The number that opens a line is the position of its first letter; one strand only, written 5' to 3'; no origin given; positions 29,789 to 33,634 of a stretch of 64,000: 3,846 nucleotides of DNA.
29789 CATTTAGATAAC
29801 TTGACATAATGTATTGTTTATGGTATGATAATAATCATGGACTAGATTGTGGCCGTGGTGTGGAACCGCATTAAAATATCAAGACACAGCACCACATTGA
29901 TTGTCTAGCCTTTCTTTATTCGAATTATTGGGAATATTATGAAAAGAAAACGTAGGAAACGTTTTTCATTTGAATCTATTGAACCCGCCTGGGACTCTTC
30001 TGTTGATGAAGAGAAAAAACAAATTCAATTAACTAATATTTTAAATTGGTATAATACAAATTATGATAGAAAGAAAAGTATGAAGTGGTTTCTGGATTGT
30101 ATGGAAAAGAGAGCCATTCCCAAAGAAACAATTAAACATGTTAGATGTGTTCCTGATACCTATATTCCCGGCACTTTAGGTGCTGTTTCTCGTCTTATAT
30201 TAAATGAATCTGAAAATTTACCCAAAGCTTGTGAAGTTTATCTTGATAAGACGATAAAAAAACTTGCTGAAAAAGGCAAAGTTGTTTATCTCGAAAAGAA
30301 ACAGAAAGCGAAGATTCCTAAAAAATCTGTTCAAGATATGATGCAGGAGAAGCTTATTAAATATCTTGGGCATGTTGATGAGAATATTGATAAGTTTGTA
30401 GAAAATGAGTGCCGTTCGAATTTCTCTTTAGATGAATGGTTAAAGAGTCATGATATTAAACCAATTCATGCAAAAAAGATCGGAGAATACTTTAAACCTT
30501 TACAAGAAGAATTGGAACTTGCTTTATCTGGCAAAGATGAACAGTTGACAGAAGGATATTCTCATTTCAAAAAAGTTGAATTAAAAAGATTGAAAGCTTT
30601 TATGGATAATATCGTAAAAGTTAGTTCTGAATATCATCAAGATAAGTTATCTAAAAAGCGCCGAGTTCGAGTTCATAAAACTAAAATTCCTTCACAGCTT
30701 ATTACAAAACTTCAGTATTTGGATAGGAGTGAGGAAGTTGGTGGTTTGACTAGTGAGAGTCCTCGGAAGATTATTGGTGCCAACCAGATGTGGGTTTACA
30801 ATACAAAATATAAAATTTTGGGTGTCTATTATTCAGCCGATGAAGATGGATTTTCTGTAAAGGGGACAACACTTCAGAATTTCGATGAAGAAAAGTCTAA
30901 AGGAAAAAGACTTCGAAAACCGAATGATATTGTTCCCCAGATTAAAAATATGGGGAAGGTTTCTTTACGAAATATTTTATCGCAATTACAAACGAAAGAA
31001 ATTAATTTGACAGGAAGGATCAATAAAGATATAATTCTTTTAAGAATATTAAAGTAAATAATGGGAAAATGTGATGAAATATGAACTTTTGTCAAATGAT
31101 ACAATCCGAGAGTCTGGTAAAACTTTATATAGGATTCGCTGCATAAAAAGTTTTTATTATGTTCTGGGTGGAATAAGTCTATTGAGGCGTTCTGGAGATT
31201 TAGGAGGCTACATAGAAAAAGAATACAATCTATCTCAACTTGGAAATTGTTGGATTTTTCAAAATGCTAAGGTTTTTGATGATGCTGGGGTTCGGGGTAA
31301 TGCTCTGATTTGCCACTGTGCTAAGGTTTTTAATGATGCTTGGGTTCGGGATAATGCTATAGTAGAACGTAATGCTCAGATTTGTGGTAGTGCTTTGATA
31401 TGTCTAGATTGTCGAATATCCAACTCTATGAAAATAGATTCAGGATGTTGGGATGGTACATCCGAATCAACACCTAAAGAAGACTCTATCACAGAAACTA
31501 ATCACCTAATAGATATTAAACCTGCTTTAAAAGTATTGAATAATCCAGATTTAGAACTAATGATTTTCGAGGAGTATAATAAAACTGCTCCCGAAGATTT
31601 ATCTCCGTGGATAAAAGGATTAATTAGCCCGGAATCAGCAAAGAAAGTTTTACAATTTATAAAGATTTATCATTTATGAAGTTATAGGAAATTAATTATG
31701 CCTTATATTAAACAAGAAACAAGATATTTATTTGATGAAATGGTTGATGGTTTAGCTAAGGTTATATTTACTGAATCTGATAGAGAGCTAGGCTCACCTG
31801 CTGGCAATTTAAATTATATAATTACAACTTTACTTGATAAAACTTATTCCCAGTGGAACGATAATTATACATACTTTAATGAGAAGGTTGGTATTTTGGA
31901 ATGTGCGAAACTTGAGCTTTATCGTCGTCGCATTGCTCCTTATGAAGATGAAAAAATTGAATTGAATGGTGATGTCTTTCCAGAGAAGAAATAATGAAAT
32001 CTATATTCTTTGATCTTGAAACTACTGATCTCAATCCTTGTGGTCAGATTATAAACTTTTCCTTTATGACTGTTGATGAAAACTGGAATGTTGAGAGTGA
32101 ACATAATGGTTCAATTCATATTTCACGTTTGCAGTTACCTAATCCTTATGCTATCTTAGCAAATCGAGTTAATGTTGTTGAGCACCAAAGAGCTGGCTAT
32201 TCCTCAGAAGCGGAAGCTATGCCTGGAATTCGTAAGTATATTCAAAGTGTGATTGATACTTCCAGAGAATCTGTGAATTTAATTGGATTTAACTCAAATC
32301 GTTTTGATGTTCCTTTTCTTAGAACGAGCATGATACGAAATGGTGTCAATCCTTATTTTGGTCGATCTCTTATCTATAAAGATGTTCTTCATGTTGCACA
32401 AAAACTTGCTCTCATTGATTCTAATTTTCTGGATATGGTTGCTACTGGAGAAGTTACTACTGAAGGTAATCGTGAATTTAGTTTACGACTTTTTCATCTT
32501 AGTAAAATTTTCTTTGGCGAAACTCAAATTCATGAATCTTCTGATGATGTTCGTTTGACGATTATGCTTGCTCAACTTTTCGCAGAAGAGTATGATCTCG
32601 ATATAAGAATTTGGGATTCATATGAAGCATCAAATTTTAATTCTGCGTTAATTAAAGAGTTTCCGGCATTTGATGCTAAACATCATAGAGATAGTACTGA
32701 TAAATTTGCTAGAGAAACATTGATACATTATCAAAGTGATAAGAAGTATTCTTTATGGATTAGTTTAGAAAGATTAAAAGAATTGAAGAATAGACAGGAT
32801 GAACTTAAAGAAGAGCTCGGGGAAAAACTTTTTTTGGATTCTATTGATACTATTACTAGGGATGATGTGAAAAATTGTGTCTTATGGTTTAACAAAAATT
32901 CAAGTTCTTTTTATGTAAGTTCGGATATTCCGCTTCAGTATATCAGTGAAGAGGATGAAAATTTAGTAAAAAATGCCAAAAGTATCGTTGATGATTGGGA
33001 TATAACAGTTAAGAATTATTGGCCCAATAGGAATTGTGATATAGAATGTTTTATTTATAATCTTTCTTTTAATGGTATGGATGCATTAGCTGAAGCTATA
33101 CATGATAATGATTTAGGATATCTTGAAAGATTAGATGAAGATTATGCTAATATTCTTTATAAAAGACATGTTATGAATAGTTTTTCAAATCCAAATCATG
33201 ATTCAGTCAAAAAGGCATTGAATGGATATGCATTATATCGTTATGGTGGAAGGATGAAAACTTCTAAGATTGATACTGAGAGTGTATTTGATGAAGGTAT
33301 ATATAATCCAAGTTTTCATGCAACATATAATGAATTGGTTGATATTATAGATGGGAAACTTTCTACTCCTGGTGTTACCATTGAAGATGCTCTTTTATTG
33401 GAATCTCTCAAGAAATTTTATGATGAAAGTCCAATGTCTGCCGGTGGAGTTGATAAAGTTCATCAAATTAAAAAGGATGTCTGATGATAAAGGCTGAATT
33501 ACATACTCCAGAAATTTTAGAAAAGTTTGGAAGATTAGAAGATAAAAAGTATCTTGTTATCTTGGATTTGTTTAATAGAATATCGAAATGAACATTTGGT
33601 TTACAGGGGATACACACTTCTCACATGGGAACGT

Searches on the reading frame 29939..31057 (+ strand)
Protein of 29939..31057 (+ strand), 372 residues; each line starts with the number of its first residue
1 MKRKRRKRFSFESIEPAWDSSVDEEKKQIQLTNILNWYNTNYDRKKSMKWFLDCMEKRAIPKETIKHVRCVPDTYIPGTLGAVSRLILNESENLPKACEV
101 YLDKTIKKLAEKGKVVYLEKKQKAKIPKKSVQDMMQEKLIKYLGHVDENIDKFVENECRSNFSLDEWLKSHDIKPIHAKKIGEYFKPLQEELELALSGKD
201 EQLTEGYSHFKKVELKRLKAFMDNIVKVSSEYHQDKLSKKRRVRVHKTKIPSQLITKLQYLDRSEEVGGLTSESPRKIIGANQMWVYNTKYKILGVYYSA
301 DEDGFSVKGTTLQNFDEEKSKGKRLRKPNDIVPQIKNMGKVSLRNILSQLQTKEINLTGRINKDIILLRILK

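Call 23: search_protein_families(library=phrogs, proteins=[window:29939-31057:+], max_evalue=0.00001)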
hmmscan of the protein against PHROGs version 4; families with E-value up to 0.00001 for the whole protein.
window:29939-31057:+ (372 aa): 1 family
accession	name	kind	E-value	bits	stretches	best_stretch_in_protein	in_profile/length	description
phrog_11903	-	unknown function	1.8e-67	229.1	1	5-370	11-382/383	-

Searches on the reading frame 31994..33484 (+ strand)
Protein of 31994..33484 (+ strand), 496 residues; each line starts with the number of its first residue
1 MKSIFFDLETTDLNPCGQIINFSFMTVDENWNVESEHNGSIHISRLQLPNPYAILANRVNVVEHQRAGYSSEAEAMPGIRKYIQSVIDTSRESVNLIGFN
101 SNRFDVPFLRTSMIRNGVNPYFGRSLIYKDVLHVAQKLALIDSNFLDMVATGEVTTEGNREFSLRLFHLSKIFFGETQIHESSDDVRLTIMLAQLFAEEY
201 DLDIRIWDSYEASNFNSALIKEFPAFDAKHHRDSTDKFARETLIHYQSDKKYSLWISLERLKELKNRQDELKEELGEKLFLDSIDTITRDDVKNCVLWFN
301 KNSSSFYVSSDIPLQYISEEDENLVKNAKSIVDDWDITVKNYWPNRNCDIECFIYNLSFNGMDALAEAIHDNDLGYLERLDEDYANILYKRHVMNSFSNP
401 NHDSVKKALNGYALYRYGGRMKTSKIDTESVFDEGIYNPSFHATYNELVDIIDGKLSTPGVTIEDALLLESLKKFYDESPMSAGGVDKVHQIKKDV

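Call 23: search_protein_families(library=phrogs, proteins=[window:31994-33484:+], max_evalue=0.00001)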
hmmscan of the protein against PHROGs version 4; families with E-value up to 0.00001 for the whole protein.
window:31994-33484:+ (496 aa): 1 family
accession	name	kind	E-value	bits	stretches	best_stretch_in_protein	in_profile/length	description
phrog_192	-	DNA, RNA and nucleotide metabolism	3.5e-09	37.5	1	1-229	106-288/397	DNA polymerase exonuclease subunit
